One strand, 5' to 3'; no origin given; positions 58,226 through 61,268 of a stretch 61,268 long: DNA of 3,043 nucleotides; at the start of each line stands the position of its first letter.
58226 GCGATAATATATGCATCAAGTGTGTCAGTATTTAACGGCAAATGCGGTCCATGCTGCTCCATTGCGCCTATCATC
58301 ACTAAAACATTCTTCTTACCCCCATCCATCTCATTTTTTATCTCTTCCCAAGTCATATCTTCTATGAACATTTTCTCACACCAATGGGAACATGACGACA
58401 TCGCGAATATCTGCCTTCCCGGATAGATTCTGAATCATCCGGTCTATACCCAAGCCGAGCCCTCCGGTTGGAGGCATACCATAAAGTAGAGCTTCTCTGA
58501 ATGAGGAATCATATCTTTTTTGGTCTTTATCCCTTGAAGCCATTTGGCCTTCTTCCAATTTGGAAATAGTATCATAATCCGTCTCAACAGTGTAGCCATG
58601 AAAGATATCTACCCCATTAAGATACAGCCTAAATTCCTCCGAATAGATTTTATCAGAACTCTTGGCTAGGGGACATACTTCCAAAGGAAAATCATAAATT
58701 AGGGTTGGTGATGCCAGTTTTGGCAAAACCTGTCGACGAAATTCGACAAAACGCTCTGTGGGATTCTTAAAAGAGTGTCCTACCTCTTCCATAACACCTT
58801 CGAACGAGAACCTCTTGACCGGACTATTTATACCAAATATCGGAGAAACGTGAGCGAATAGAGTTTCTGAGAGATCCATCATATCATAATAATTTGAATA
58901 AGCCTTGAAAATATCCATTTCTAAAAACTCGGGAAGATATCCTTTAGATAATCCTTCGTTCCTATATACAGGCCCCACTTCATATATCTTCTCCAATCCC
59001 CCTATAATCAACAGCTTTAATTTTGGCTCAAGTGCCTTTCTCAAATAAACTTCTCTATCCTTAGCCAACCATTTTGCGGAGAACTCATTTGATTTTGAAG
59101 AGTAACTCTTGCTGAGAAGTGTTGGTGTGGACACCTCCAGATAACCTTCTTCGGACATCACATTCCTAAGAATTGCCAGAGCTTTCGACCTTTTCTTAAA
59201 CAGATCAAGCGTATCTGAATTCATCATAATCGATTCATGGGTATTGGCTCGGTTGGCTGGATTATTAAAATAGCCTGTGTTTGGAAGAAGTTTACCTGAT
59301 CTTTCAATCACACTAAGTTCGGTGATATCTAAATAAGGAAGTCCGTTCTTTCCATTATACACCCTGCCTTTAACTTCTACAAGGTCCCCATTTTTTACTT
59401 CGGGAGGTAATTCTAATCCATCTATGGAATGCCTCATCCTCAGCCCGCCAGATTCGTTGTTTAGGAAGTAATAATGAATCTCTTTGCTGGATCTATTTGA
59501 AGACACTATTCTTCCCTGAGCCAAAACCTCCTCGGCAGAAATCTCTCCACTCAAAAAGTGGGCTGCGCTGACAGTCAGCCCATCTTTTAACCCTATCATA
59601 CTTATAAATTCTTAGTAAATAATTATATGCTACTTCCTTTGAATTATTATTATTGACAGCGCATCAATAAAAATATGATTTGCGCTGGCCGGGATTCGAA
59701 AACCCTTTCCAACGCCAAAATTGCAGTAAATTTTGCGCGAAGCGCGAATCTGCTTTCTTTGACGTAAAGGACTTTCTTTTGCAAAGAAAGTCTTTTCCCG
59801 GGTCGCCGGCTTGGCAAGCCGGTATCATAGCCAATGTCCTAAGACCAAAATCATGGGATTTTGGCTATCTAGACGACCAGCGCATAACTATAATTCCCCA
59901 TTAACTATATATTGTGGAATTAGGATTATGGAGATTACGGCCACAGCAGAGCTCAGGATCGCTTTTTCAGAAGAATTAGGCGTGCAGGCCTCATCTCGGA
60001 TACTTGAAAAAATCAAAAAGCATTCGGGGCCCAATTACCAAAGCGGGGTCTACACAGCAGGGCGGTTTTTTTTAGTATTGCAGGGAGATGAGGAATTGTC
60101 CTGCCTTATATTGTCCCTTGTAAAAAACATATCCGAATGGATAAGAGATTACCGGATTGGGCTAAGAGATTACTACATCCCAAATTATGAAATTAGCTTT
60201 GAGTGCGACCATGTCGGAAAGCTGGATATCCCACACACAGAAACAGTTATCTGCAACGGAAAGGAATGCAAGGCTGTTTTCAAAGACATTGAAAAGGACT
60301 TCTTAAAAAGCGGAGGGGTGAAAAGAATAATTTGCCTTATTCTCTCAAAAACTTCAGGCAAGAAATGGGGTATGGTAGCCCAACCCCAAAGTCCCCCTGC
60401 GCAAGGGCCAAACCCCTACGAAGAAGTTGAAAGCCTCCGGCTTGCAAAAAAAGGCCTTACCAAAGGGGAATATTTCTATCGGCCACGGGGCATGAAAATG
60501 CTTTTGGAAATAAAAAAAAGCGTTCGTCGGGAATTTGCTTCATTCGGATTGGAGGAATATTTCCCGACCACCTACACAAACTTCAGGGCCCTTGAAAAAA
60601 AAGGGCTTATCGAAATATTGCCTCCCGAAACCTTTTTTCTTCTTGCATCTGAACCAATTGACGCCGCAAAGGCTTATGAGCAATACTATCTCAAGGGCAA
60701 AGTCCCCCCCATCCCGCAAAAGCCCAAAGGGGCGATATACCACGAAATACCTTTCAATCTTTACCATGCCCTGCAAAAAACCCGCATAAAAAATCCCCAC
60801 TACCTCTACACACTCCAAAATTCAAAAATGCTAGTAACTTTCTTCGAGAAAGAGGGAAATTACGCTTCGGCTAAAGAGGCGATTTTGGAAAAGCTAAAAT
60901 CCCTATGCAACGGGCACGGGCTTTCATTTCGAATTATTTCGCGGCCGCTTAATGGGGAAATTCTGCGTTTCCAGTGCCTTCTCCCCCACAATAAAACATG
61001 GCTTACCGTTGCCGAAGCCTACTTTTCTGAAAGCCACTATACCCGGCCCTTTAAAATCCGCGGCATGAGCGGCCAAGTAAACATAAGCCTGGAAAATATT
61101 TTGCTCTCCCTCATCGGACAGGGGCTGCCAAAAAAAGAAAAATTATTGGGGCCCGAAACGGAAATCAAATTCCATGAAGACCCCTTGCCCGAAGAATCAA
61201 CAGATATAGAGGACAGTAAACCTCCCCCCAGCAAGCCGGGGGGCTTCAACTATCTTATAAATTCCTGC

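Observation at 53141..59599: Uncharacterised cassette: three radical-SAM enzymes (SPASM, B12, twitch), an RRE-like ORF, a candidate mini-peptide, NIF3, a creatininase/MftE-like hydrolase and a LysRS-like ligase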

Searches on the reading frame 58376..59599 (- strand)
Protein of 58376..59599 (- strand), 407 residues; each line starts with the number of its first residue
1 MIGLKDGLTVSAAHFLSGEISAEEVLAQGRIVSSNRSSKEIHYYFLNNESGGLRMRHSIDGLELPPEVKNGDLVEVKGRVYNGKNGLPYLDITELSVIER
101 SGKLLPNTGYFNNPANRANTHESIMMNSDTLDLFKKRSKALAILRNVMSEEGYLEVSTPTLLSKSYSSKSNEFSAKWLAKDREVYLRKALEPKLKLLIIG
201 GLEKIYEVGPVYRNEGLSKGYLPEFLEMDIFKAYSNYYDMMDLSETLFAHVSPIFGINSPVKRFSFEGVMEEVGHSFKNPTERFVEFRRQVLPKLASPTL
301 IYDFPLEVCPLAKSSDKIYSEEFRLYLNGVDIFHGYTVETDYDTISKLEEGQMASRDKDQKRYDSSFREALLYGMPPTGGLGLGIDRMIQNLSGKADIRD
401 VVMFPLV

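Call 5: search_protein_families(library=pfam, proteins=[window:58376-59599:-], max_evalue=0.01)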
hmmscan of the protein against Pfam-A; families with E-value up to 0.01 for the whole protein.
window:58376-59599:- (407 aa): 2 families
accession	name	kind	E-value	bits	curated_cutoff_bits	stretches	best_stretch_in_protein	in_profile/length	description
PF00152.25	tRNA-synt_2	-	1.8e-54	185.4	25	1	126-405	14-305/308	tRNA synthetases class II (D, K and N)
PF01336.31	tRNA_anti-codon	-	0.0037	17.6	27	1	28-97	4-74/75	OB-fold nucleic acid binding domain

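Call 6: search_protein_families(library=ncbifam, proteins=[window:58376-59599:-], max_evalue=0.01)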
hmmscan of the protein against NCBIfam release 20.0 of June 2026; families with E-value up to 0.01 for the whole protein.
window:58376-59599:- (407 aa): 17 families
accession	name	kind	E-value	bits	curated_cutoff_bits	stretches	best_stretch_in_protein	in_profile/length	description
NF001756.1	PRK00484.1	subfamily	9e-70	235.7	468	2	21-252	50-287/488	lysine--tRNA ligase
TIGR00499.1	lysS_bact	equivalog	2e-66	224.7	427.6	2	22-251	53-289/496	lysine--tRNA ligase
NF002821.0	PRK02983.1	equivalog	4.1e-52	177.4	742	2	66-251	708-895/1102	bifunctional lysylphosphatidylglycerol synthetase/lysine--tRNA ligase LysX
NF009101.0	PRK12445.1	subfamily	6e-44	150.4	1026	2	70-251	118-301/505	lysine--tRNA ligase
TIGR00462.1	genX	equivalog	2.9e-31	109.1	286.9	2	288-404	181-304/304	EF-P lysine aminoacylase EpmA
NF006828.0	PRK09350.1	equivalog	7.9e-31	107.5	264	2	297-405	208-321/325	elongation factor P--(R)-beta-lysine ligase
NF003483.0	PRK05159.1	equivalog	5.7e-30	104.5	353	1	21-405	16-430/438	aspartate--tRNA(Asn) ligase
TIGR00459.1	aspS_bact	equivalog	2.3e-28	98.9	373.85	2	24-275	18-283/586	aspartate--tRNA ligase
TIGR00458.1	aspS_nondisc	equivalog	1.4e-26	93.5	368.4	1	68-405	62-420/428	aspartate--tRNA(Asn) ligase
NF001750.0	PRK00476.1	equivalog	1.3e-25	89.8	443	2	314-406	468-559/590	aspartate--tRNA ligase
NF003037.0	PRK03932.1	equivalog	2.5e-15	56.4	414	2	14-251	8-258/451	asparagine--tRNA ligase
NF009460.0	PRK12820.1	equivalog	1.9e-14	52.8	1379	2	135-276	174-317/723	bifunctional aspartyl-tRNA synthetase/aspartyl/glutamyl-tRNA amidotransferase subunit C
TIGR00457.1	asnS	equivalog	6.6e-12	45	342.6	2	331-405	378-447/455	asparagine--tRNA ligase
NF005054.0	PRK06462.1-4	equivalog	3.8e-08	32.8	309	1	123-406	14-310/318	asparagine synthetase A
NF005052.0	PRK06462.1-1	equivalog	6.4e-06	25.5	368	1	130-253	45-171/353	asparagine synthetase A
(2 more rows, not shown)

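Call 52: search_solved_structures(query=window:58376-59599:-, max_evalue=1e-10, show_alignments=2)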
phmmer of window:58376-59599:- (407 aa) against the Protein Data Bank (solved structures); distinct sequences matched with E-value up to 1e-10: 62 (the best 60 are shown).
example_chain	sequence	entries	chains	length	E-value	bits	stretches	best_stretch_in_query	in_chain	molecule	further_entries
3a74_A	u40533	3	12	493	8.4e-51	176.6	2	69-253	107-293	Lysyl-tRNA synthetase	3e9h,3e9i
9jkl_A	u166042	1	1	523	3e-50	174.8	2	63-252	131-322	Lysine--tRNA ligase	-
36lw_A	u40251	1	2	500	1.7e-48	169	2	70-252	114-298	Lysine--tRNA ligase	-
9slz_A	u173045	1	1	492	4.9e-47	164.2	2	20-257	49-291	Lysine--tRNA ligase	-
6wbd_A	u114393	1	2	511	1.5e-46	162.6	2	289-406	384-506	Lysine--tRNA ligase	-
7zog_A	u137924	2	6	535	6.8e-45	157.2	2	22-284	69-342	Lysine-tRNA ligase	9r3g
1bbu_A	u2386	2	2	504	9.9e-45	156.6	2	70-252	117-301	PROTEIN (LYSYL-TRNA SYNTHETASE)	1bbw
5yzx_A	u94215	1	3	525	1e-44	156.6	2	70-252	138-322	Lysine--tRNA ligase, heat inducible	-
4ex5_A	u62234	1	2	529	1.1e-44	156.5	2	70-250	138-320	Lysine--tRNA ligase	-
9kwd_A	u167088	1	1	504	2.3e-44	155.4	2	70-252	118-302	Lysine--tRNA ligase, heat inducible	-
1e1o_A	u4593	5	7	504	2.3e-44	155.4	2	70-252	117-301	LYSYL-TRNA SYNTHETASE, HEAT INDUCIBLE | LYSYL-TRNA SYNTHETASE | LYSYL-TRNA SYNTHETASE (LYSU)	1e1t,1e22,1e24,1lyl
5eln_A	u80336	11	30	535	1.7e-43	152.6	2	22-284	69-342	Lysine--tRNA ligase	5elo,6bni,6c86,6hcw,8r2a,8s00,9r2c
8s0v_A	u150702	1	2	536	1.6e-42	149.4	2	22-284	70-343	Lysine--tRNA ligase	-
9yjn_A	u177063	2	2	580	6.2e-41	144.1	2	23-283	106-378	Lysine--tRNA ligase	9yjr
5hgq_A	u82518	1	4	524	3.2e-40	141.8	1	27-251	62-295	Lysine--tRNA ligase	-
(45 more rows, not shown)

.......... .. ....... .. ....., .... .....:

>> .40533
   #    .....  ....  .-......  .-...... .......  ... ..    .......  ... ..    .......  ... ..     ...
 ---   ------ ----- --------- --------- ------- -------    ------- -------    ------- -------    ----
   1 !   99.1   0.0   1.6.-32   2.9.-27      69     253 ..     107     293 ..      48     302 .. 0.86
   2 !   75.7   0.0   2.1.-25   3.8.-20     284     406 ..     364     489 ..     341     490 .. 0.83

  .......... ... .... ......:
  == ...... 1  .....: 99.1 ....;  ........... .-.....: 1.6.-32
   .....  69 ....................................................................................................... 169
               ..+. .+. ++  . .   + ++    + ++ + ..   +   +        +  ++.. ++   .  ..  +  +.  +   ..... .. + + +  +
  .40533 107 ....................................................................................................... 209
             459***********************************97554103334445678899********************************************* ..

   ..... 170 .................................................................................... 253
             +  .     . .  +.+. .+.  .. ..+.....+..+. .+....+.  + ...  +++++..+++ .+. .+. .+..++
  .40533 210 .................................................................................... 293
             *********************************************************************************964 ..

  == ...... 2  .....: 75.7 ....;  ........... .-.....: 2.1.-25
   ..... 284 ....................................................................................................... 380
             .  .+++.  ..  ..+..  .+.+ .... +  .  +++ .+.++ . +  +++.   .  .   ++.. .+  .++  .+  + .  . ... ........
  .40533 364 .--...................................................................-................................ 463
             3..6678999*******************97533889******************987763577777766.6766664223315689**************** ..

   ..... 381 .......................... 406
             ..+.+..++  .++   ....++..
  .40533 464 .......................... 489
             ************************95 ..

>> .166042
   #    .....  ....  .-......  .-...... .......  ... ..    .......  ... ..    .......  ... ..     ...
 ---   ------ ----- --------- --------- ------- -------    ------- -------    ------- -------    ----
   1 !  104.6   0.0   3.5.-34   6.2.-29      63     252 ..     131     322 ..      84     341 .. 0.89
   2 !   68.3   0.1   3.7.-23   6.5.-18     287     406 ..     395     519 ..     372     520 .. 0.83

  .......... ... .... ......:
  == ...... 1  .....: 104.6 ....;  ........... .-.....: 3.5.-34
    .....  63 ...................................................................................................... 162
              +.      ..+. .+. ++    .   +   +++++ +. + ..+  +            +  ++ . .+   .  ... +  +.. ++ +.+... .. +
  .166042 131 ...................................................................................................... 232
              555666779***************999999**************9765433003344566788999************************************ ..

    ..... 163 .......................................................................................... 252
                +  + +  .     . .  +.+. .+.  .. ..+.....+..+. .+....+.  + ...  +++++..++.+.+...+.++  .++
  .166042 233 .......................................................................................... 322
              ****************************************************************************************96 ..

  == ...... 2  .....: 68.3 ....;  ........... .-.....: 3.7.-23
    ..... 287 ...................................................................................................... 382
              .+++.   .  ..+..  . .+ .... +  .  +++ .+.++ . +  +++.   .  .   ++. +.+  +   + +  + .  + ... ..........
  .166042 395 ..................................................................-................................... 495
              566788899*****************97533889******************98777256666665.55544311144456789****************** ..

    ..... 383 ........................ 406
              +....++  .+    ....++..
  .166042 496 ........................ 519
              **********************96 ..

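Call 53: find_homologous_proteins(query=window:58376-59599:-, max_evalue=1e-30)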
Query window:58376-59599:- (407 aa): 3493 proteins with E <= 1e-30 among 8000 candidates; the best 120 are listed.
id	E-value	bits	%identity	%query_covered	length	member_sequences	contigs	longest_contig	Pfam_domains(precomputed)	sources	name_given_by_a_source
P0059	7.3e-268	906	100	100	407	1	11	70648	PF00152.26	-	-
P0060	5.9e-55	205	32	82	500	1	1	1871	PF01336.32,PF00152.26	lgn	-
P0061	7.6e-55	205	31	95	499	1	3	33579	PF01336.32,PF00152.26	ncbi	-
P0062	7.9e-55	205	33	82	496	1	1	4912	PF01336.32,PF00152.26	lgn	-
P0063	8.3e-55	205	33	82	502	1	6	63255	PF01336.32,PF00152.26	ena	-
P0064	2.1e-54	203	33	96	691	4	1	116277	PF01336.32,PF00152.26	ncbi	-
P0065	2.2e-54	203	33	82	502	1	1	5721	PF01336.32,PF00152.26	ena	-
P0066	3.3e-54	203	32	95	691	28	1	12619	PF01336.32,PF00152.26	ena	-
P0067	3.4e-54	203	33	82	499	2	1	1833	PF01409.26,PF01336.32,PF00152.26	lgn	-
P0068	3.4e-54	203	34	82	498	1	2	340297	PF01336.32,PF00152.26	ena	-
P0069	3.4e-54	203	34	82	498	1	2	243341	PF01336.32,PF00152.26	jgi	jgi:Lysyl-tRNA synthetase (class II)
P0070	4.2e-54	202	33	82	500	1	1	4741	PF01336.32,PF00152.26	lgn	-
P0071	4.4e-54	202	33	82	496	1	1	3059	PF01336.32,PF00152.26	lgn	-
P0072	4.6e-54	202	32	82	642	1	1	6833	PF01336.32,PF01588.27,PF00152.26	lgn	-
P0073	7.1e-54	202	32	82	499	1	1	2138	PF01336.32,PF00152.26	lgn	-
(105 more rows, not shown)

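Call 109: search_protein_families(library=padloc, proteins=[window:58376-59599:-], max_evalue=0.001)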
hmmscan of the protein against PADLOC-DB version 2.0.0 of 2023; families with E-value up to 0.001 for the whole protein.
window:58376-59599:- (407 aa): 0 families

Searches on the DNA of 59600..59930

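Call 89: search_rna_families(source=window, start=59600, end=59930, threshold=evalue, max_evalue=10)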
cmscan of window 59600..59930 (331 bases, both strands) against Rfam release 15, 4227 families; matches with E-value up to 10: 5.
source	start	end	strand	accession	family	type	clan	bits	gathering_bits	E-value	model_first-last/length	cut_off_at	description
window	59606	59699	+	RF02896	S774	Gene; sRNA;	-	18.6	48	6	1-95/95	no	Staphylococcus sRNA 774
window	59731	59831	+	RF01056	Magnesium-II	Cis-reg; riboswitch;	-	15.1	40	1.3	1-115/115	no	Magnesium riboswitch aptamer (Magnesium responsive RNA element)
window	59768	59782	+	RF00489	ctRNA_p42d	Gene; antisense;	-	13.7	50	4.8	1-46/46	no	ctRNA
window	59691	59783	-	RF03483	MIR319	Gene; miRNA;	-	13.5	54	6.2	1-92/92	no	MIR319 microRNA precursor family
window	59875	59930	+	RF01240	snR85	Gene; snRNA; snoRNA; HACA-box;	CL00024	12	37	8.7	1-58/180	3'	Small nucleolar RNA snR85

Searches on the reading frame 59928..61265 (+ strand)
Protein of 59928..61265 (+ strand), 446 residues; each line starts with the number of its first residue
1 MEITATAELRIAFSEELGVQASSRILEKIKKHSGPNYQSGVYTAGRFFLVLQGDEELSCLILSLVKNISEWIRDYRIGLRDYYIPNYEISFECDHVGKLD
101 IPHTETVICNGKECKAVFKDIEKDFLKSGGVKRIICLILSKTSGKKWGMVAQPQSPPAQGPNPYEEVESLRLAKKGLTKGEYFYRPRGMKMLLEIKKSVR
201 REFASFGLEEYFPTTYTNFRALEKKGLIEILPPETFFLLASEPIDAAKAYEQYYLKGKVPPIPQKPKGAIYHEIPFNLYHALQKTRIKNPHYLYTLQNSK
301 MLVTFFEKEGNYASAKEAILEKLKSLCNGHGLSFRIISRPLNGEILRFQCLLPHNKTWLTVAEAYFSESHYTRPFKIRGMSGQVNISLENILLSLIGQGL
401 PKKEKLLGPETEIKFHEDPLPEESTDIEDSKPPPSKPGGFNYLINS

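Call 49: search_protein_families(library=ncbifam, proteins=[window:59928-61265:+], max_evalue=0.1)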
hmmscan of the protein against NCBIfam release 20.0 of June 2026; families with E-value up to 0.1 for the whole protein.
window:59928-61265:+ (446 aa): 1 family
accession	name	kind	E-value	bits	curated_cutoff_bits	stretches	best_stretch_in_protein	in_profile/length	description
NF002120.0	PRK00960.1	equivalog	7.2e-08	31.4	611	1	64-251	80-285/518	serine--tRNA ligase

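Call 50: search_protein_families(library=pfam, proteins=[window:59928-61265:+], max_evalue=0.1)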
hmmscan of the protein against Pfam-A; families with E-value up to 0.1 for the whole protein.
window:59928-61265:+ (446 aa): 1 family
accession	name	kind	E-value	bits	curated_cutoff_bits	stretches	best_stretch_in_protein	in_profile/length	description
PF18490.6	tRNA_bind_4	-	4.4e-07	30.4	25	1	62-141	76-158/162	tRNA-binding domain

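Call 109: search_protein_families(library=padloc, proteins=[window:59928-61265:+], max_evalue=0.001)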
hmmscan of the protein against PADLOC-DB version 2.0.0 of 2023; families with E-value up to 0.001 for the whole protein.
window:59928-61265:+ (446 aa): 0 families
